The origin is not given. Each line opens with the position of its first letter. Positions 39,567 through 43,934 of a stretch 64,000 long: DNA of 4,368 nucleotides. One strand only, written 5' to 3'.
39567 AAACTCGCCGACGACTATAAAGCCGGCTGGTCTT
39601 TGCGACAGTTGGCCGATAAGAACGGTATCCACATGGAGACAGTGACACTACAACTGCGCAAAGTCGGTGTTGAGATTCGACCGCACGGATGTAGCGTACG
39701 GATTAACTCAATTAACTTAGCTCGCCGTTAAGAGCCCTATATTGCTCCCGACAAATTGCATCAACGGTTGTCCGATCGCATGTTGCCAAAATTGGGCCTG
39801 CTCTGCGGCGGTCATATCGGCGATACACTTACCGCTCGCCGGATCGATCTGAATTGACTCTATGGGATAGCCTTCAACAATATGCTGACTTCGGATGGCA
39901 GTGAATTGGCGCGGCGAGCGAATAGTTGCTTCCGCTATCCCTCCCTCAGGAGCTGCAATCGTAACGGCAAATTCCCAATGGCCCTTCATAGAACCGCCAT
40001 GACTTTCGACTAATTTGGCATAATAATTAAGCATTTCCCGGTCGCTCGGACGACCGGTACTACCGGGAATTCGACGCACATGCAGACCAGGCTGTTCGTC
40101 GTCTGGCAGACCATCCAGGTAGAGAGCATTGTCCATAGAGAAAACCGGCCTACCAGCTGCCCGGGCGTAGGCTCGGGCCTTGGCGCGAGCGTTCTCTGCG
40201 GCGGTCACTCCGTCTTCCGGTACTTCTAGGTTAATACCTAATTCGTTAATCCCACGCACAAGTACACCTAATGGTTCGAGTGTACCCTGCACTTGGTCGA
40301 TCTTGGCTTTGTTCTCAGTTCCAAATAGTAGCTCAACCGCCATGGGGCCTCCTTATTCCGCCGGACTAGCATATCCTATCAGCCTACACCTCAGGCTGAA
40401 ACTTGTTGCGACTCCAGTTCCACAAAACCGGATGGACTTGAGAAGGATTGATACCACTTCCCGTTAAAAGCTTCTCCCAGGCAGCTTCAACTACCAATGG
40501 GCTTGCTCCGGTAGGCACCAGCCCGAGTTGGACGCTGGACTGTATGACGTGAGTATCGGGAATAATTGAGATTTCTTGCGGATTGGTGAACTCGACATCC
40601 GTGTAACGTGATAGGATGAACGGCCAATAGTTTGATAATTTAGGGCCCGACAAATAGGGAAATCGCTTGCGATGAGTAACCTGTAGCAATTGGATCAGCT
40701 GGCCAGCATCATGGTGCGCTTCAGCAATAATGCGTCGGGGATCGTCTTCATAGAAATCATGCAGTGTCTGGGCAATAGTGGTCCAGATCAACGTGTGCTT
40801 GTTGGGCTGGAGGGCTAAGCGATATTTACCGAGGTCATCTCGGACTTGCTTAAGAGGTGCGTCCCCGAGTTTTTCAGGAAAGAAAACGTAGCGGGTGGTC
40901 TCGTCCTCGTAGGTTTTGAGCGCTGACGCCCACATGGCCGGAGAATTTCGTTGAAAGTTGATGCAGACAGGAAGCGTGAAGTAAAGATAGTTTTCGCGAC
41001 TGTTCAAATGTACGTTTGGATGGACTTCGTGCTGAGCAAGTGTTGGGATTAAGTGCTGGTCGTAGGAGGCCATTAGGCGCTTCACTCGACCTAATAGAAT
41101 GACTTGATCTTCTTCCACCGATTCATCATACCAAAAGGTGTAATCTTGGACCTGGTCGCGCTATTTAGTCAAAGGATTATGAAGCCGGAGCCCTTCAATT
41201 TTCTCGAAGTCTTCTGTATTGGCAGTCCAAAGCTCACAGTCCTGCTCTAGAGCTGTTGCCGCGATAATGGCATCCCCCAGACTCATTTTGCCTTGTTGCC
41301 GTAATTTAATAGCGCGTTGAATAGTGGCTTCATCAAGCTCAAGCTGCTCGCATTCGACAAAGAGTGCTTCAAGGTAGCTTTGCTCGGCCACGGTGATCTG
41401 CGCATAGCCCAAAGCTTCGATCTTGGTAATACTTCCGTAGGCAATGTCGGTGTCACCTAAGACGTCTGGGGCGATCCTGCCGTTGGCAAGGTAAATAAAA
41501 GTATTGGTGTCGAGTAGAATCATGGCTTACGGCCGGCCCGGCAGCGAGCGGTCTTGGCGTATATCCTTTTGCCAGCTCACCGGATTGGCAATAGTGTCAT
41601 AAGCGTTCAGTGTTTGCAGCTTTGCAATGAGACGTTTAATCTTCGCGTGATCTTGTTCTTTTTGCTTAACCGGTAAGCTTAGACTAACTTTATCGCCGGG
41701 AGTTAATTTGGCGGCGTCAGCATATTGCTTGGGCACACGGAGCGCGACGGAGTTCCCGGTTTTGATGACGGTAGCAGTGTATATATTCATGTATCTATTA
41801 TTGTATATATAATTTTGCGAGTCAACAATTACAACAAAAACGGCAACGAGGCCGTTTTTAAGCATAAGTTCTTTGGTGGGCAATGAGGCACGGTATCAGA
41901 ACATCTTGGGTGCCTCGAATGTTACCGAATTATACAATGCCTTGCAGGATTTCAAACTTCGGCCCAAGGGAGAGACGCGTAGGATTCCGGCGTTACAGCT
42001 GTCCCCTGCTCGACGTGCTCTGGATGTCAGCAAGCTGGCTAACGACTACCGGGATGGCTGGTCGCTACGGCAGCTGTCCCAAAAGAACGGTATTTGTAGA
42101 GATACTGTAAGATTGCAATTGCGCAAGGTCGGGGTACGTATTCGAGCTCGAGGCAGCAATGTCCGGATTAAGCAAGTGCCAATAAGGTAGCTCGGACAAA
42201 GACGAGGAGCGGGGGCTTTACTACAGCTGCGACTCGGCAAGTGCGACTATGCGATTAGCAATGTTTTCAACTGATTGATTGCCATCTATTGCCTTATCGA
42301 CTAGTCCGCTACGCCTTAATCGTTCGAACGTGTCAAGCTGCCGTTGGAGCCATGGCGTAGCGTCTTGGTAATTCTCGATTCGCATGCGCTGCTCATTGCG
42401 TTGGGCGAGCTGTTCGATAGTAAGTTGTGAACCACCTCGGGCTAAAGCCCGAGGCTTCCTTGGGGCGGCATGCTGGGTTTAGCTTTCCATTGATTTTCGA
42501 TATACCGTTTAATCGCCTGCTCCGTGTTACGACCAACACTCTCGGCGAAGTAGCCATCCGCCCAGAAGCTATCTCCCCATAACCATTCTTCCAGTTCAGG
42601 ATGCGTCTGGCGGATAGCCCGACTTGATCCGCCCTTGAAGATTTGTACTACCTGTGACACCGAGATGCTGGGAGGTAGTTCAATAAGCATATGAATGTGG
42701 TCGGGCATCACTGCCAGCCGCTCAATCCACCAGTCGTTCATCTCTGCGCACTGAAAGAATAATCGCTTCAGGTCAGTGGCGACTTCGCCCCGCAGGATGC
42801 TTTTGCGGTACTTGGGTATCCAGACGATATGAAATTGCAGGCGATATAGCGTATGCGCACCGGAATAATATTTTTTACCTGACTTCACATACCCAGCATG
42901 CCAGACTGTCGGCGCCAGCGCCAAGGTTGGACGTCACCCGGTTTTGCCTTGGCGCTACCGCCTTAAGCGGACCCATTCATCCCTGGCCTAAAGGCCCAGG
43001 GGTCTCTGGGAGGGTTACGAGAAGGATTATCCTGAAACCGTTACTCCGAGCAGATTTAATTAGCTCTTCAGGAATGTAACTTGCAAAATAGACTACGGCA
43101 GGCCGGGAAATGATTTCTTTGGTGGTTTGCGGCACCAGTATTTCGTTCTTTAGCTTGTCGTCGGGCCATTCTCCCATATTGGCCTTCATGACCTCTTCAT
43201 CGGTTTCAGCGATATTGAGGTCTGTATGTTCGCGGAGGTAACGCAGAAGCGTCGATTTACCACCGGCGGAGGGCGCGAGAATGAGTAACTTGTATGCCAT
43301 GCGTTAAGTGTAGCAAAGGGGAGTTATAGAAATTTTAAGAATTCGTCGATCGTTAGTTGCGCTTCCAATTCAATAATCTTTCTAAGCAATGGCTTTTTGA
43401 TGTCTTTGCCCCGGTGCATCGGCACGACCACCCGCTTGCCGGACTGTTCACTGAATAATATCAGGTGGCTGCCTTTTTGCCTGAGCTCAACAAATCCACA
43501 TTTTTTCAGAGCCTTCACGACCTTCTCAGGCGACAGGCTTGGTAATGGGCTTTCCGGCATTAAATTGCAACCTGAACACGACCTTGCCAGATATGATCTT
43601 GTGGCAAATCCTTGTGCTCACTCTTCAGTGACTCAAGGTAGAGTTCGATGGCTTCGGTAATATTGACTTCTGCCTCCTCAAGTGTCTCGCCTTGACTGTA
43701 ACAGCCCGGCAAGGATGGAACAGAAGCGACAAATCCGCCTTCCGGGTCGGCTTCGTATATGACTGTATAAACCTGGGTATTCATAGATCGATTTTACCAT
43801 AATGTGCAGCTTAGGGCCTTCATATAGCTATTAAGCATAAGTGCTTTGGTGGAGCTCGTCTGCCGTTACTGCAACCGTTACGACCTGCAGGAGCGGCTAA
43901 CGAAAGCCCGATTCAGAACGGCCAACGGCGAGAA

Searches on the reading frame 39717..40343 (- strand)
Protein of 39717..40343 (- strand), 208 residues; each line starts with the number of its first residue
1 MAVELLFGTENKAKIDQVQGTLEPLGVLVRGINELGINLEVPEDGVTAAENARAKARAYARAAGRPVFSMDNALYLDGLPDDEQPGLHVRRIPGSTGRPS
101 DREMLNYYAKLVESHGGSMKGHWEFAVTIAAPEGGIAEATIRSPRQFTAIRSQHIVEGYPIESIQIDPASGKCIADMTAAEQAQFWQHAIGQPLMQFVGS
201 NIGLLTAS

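Call 86: search_protein_families(library=pfam, proteins=[window:39717-40343:-], max_evalue=0.001)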
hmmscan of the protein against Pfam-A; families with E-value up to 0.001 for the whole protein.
window:39717-40343:- (208 aa): 1 family
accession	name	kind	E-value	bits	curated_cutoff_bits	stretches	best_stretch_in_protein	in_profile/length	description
PF01725.21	Ham1p_like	-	1.1e-12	48.7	22.5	1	5-132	1-120/186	Ham1 family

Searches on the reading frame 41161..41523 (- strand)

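Call 86: search_protein_families(library=pfam, proteins=[window:41161-41523:-], max_evalue=0.001)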
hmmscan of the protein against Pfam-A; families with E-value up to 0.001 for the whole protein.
window:41161-41523:- (120 aa): 1 family
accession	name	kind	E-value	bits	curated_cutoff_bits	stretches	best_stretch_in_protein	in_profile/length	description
PF01850.27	PIN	-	3.2e-09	37.9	23.6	1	2-110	1-118/120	PIN domain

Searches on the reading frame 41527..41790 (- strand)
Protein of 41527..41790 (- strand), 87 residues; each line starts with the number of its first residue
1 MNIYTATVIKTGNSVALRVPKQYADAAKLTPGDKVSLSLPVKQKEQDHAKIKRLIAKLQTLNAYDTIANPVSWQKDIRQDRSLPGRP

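Call 86: search_protein_families(library=pfam, proteins=[window:41527-41790:-], max_evalue=0.001)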
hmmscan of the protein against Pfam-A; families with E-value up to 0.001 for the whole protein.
window:41527-41790:- (87 aa): 1 family
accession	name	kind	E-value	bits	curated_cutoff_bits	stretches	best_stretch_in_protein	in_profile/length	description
PF04014.23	MazE_antitoxin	-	0.00013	22.2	24.7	1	10-37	3-30/48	Antidote-toxin recognition MazE, bacterial antitoxin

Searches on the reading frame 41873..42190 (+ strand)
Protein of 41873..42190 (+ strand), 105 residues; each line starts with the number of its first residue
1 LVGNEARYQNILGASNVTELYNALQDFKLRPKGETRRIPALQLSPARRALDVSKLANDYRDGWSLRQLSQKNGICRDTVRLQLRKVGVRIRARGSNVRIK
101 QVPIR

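Call 12: search_protein_families(library=pfam, proteins=[window:41873-42190:+], max_evalue=0.01)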
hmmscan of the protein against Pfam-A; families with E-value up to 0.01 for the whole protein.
window:41873-42190:+ (105 aa): 2 families
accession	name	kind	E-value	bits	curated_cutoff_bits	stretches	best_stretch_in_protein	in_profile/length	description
PF19575.5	HTH_58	-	9.4e-05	22.7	23.8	1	52-98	16-62/62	Helix-turn-helix domain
PF13384.12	HTH_23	-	0.0074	16.5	24.6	0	57-81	12-36/50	Homeodomain-like domain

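Call 21: find_homologous_proteins(query=window:41873-42190:+, max_evalue=0.001)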
Query window:41873-42190:+ (105 aa): 8 proteins with E <= 0.001 among 17 candidates.
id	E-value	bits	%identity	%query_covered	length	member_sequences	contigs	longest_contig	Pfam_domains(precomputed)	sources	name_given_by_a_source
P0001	2.8e-43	164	78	94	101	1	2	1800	-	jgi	-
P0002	2.4e-40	154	75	95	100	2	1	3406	-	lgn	-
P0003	2.3e-39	151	71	96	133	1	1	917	-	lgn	-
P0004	5.8e-36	140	70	93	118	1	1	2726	-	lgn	-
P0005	1.6e-35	139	72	92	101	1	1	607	-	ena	-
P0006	1.7e-26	110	71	74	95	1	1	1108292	-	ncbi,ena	-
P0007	2.4e-22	97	56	90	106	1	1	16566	PF19575.6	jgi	jgi:hypothetical protein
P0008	2.6e-22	96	60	79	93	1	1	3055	PF19575.6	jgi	jgi:helix-turn-helix protein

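Call 22: find_encoding_contigs(protein=P0007, flank=10000)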
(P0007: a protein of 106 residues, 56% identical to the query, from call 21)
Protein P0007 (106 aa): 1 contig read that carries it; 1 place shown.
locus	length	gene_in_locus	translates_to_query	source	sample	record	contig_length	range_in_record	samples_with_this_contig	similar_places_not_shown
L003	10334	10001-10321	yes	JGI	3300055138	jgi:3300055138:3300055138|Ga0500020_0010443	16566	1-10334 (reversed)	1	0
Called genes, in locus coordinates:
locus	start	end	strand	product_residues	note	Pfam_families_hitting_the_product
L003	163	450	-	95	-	PF01329:Pterin_4a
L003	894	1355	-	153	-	PF00903:Glyoxalase, PF12681:Glyoxalase_2 (weak), PF22677:Ble-like_N (faint)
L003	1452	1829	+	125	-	PF04193:PQ-loop, PF03083:MtN3_slv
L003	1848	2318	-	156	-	PF05656:DUF805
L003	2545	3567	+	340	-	-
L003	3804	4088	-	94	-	-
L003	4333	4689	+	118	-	-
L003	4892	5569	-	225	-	-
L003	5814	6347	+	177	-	-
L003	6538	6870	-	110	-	-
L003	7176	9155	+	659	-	PF26549:Tricorn_N (weak), PF07676:PD40 (faint), PF13472:Lipase_GDSL_2 (faint)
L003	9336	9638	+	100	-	-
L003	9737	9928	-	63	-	-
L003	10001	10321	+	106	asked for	PF19575:HTH_58 (weak)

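Call 23: find_encoding_contigs(protein=P0002, flank=5000)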
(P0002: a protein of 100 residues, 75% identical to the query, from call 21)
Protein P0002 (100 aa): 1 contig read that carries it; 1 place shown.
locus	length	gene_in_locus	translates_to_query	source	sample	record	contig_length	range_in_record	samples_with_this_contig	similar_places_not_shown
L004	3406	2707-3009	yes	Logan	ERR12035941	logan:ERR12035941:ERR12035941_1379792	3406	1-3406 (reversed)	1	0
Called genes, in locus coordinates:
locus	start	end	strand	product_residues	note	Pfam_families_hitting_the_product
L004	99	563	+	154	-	PF08448:PAS_4 (weak)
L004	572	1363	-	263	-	PF00156:Pribosyltran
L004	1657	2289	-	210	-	-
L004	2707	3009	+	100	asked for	-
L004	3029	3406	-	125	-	?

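Call 24: find_encoding_contigs(protein=P0008, flank=5000)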
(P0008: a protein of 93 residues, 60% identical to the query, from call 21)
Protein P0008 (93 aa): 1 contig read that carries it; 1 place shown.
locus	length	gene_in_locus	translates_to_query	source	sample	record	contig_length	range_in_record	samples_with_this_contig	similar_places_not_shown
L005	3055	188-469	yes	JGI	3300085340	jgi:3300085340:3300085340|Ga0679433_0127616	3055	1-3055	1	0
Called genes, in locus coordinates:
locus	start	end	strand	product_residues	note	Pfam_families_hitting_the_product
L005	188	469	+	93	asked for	PF19575:HTH_58 (weak)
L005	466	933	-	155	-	PF01230:HIT (faint)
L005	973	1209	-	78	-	PF07927:HicA_toxin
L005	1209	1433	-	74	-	PF21748:UPF0150, PF15919:HicB_lk_antitox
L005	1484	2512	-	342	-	PF01609:DDE_Tnp_1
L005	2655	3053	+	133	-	?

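Call 25: find_encoding_contigs(protein=P0004, flank=5000)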
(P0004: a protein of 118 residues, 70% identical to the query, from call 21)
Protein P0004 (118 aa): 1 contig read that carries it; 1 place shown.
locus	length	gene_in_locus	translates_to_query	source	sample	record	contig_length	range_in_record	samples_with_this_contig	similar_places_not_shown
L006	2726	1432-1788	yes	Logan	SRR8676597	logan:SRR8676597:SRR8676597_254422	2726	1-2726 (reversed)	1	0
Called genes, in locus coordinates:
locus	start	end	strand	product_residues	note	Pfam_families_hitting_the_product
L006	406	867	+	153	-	-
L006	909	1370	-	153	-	PF00383:dCMP_cyt_deam_1 (weak)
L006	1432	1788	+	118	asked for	-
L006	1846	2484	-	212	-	PF01327:Pep_deformylase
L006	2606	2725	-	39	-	?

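Call 32: find_related_loci(query=A3, collection=genome_contigs, flank=10000)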
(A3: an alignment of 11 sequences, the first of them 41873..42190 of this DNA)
Query A3 (105 aa) in genome_contigs; peptide patterns used: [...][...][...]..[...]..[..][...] (x = any residue, [..] = any of these).
76 stretches matched a pattern, but none encodes a relative of the query by tblastn (E <= 1e-3).

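Call 33: find_related_loci(query=A3, collection=metagenome_contigs, flank=10000)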
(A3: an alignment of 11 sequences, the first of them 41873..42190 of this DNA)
Query A3 (105 aa) in metagenome_contigs; peptide patterns used: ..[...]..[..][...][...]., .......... (x = any residue, [..] = any of these).
600 stretches matched a pattern, but none encodes a relative of the query by tblastn (E <= 1e-3).

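Call 34: search_protein_families(library=ncbifam, proteins=[window:41873-42190:+], max_evalue=0.00001)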
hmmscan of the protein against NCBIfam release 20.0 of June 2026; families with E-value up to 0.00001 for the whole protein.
window:41873-42190:+ (105 aa): 0 families

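Call 38: find_encoding_contigs(protein=P0003, flank=5000)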
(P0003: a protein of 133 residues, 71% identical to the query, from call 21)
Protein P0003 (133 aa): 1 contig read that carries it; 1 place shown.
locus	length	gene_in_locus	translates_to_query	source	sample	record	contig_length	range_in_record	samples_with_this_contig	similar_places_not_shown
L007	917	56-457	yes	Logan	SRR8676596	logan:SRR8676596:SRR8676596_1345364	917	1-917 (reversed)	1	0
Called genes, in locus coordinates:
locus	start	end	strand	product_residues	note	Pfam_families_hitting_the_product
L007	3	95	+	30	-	?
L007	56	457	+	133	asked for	-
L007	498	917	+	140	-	?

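Call 39: find_encoding_contigs(protein=P0001, flank=5000)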
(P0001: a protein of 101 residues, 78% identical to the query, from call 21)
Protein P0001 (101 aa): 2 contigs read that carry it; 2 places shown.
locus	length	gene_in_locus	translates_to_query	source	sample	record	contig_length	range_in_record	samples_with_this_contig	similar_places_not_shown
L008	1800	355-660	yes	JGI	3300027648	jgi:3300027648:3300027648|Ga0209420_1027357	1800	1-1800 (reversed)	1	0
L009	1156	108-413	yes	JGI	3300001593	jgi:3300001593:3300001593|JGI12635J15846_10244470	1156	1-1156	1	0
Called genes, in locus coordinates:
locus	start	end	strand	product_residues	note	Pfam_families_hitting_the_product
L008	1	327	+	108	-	?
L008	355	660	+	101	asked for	-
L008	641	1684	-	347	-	PF13228:DUF4037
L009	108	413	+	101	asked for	-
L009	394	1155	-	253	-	?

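Call 40: find_encoding_contigs(protein=P0005, flank=5000)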
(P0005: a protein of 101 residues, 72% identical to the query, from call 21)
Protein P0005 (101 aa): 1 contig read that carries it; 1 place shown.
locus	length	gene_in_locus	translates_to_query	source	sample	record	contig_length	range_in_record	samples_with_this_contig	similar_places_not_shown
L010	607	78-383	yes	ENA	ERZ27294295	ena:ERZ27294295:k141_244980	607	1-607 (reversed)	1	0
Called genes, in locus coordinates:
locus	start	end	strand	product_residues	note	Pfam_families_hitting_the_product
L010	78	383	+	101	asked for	-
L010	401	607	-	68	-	?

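Call 49: predict_structure(alignment_id=A3)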
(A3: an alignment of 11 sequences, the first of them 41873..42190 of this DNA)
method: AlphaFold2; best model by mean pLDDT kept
length: 105 residues; sequences in the alignment: 11
mean_pLDDT: 66.0   pTM: 0.42
mean pLDDT of the five models: 66.0, 64.0, 63.2, 63.0, 62.3
residues with pLDDT >= 90: 0; 70-90: 42; 50-70: 47; < 50: 16
segments of 3 or more residues with pLDDT < 50: 1-3, 34-36, 42-45, 101-103
pLDDT, mean of each block of 10 residues (from residue 1): 51 58 60 51 53 85 85 83 84 60 47
secondary structure, 60 per line:
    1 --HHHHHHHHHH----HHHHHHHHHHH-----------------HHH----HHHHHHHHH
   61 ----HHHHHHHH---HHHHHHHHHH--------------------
elements in order: H3-12 H17-27 H52-60 H65-72 H76-85

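Call 51: search_protein_families(library=phrogs, proteins=[window:41873-42190:+, P0007], max_evalue=0.01)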
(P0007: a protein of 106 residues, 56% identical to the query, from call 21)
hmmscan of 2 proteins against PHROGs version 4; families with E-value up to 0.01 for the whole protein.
window:41873-42190:+ (105 aa): 1 family
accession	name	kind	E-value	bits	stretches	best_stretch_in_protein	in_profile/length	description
phrog_3611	-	DNA, RNA and nucleotide metabolism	0.0069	16.6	1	10-96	35-120/230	helicase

P0007 (106 aa): 4 families
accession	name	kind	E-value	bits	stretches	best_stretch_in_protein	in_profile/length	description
phrog_836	-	transcription regulation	0.0025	18.9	1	21-89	48-120/133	late transcriptional activator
phrog_79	-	transcription regulation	0.0028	18.4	1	55-96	95-136/156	anti-termination protein Q-like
phrog_3611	-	DNA, RNA and nucleotide metabolism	0.0033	17.6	1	38-100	60-121/230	helicase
phrog_3855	-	DNA, RNA and nucleotide metabolism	0.0086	17.5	1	42-89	56-103/115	HTH DNA binding protein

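Call 53: fold_search(model_id=the predicted structure, library=pdb)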
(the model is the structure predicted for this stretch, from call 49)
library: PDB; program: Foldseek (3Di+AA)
matches with E <= 10: 612; with E <= 0.001: 0
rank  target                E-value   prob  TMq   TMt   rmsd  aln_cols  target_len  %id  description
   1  4yn8                  8.1e-02  0.96  0.33  0.18  10.1        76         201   24  Crystal Structure of Response Regulator ChrA in Heme-Sensing Two Component System (released 2015-08-19)
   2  1l3l_A                2.8e-01  0.75  0.32  0.15  12.4        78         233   17  Crystal structure of a bacterial quorum-sensing transcription factor complexed with pheromone and DNA (released 2002-07-03)
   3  1h0m_A                3.4e-01  0.82  0.32  0.15  12.5        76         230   14  Three-dimensional structure of the quorum sensing protein TraR bound to its autoinducer and to its target DNA (released 2002-08-29)
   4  5o8y_C                3.6e-01  0.63  0.33  0.18  12.0        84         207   18  Conformational dynamism for DNA interaction in Salmonella typhimurium RcsB response regulator. (released 2017-11-15)
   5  5vxn_C                3.8e-01  0.57  0.33  0.18  12.1        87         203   20  Structure of two RcsB dimers bound to two parallel DNAs. (released 2018-03-07)
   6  2x48_A                4.6e-01  0.99  0.31  0.58   0.7        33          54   24  ORF 55 from Sulfolobus islandicus rudivirus 1 (released 2010-07-21)
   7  1h0m_B                4.6e-01  0.75  0.31  0.14  11.2        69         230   16  Three-dimensional structure of the quorum sensing protein TraR bound to its autoinducer and to its target DNA (released 2002-08-29)
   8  6eo3_B                4.6e-01  0.54  0.33  0.18  12.5        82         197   21  Conformational dynamism for DNA interaction in Salmonella typhimurium RcsB response regulator. S207C P212121 (released 2017-11-15)
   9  1h0m_C                5.1e-01  0.77  0.32  0.15  13.3        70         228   14  Three-dimensional structure of the quorum sensing protein TraR bound to its autoinducer and to its target DNA (released 2002-08-29)
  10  3hos_A                5.1e-01  0.44  0.34  0.12  10.6        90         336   19  Crystal structure of the mariner Mos1 paired end complex with Mg (released 2009-09-22)
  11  6inw_A                5.1e-01  0.28  0.25  0.09  10.5        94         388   17  A Pericyclic Reaction enzyme (released 2019-07-03)
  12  5hoo_A                5.4e-01  0.41  0.34  0.13  11.1       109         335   17  Crystal structure of the Mos1 Strand Transfer Complex (released 2016-06-01)
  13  1h0m_D                5.8e-01  0.66  0.31  0.14  11.4        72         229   17  Three-dimensional structure of the quorum sensing protein TraR bound to its autoinducer and to its target DNA (released 2002-08-29)
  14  5o8y_A                5.8e-01  0.60  0.36  0.19  11.9        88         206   18  Conformational dynamism for DNA interaction in Salmonella typhimurium RcsB response regulator. (released 2017-11-15)
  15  5vxn_B                5.8e-01  0.47  0.31  0.18  11.6        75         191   21  Structure of two RcsB dimers bound to two parallel DNAs. (released 2018-03-07)
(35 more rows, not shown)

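Call 68: find_related_loci(query=A3, collection=viral_contigs, flank=10000)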
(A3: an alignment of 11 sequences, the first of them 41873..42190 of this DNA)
Query A3 (105 aa) in viral_contigs; peptide patterns used: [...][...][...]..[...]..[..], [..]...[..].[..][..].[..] (x = any residue, [..] = any of these).
41 stretches matched a pattern, but none encodes a relative of the query by tblastn (E <= 1e-3).

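Call 93: search_protein_representatives(alignment_id=A3)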
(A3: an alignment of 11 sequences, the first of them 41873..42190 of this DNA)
Query: 11 sequences, 101 profile positions. Proteins with E-value up to 0.001 (for the whole library): 8198; up to 1e-10: 856; up to 1e-30: 22. The best 150 are listed.
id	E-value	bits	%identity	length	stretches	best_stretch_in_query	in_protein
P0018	6.0e-50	183.5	-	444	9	51-96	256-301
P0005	1.1e-46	173.0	-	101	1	1-99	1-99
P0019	2.7e-46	171.8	-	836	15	52-95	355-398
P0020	3.8e-46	171.3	-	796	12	46-92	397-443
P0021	1.2e-42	160.0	-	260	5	44-92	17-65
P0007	1.3e-41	156.7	-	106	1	1-100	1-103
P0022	2.9e-40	152.4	-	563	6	42-95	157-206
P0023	4.4e-40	151.8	-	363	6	46-91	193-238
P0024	1.7e-38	146.7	-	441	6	34-95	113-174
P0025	1.3e-36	140.7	-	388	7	47-92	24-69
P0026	2.7e-35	136.4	-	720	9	49-93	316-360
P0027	1.2e-34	134.4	-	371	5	45-95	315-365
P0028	3.2e-34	133.0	-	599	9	45-95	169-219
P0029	3.4e-34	132.9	-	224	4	44-99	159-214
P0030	1.4e-33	130.9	-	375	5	47-95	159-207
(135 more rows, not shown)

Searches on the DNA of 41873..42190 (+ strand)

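Call 60: search_rna_families(sources=[L006, L013, L015, L016, L005, L004], threshold=evalue, max_evalue=1)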
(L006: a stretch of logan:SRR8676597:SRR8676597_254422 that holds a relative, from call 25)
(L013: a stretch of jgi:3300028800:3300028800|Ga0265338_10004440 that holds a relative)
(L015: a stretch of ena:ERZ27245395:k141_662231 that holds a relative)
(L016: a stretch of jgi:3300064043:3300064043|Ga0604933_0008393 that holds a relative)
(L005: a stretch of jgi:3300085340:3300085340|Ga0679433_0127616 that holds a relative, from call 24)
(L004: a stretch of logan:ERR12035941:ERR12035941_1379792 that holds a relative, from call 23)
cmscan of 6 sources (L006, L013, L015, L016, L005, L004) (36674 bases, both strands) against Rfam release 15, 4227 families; matches with E-value up to 1: 4.
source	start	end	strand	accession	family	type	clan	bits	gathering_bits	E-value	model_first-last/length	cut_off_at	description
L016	5059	5132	+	RF00005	tRNA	Gene; tRNA;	CL00001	71.7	29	6e-14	1-71/71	no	tRNA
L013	8283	8356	+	RF00005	tRNA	Gene; tRNA;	CL00001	71.5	29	7.1e-14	1-71/71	no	tRNA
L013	1601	1683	+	RF00005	tRNA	Gene; tRNA;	CL00001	50.7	29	3.8e-08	1-71/71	no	tRNA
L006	1805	1840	-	RF04151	MIR4387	Gene; miRNA;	CL00144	27.1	84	0.18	36-71/109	no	MIR4387 microRNA precursor family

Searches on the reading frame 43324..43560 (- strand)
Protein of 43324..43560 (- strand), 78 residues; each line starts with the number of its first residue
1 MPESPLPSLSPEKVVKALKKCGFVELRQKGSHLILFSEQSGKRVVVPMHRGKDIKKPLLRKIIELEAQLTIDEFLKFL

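Call 12: search_protein_families(library=pfam, proteins=[window:43324-43560:-], max_evalue=0.01)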
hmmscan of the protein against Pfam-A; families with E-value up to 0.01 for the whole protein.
window:43324-43560:- (78 aa): 1 family
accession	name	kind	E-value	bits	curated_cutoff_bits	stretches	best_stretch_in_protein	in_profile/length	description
PF07927.17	HicA_toxin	-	6.7e-18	65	27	1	12-64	2-54/58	HicA toxin of bacterial toxin-antitoxin,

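Call 17: find_encoding_contigs(protein=window:43324-43560:-, flank=10000, max_places=10)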
Protein window:43324-43560:- (78 aa): 1 contig read that carries it; 1 place shown.
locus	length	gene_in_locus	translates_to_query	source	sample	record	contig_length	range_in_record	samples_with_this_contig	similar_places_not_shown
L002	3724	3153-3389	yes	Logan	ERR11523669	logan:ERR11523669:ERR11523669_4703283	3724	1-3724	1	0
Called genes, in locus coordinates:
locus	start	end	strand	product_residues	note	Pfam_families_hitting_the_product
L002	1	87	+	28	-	?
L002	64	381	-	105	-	-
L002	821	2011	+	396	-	-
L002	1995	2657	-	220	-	PF04203:Sortase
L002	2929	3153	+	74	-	PF21748:UPF0150, PF15919:HicB_lk_antitox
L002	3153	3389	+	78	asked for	PF07927:HicA_toxin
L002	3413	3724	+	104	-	?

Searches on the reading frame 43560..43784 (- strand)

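Call 86: search_protein_families(library=pfam, proteins=[window:43560-43784:-], max_evalue=0.001)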
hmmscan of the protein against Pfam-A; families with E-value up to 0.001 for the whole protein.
window:43560-43784:- (74 aa): 2 families
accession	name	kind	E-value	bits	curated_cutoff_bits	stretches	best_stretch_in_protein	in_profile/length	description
PF15919.11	HicB_lk_antitox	-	7.7e-12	45.9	27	1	6-62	1-57/123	HicB_like antitoxin of bacterial toxin-antitoxin system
PF21748.3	UPF0150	-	2.8e-08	34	27.3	1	9-50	11-53/64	UPF0150-like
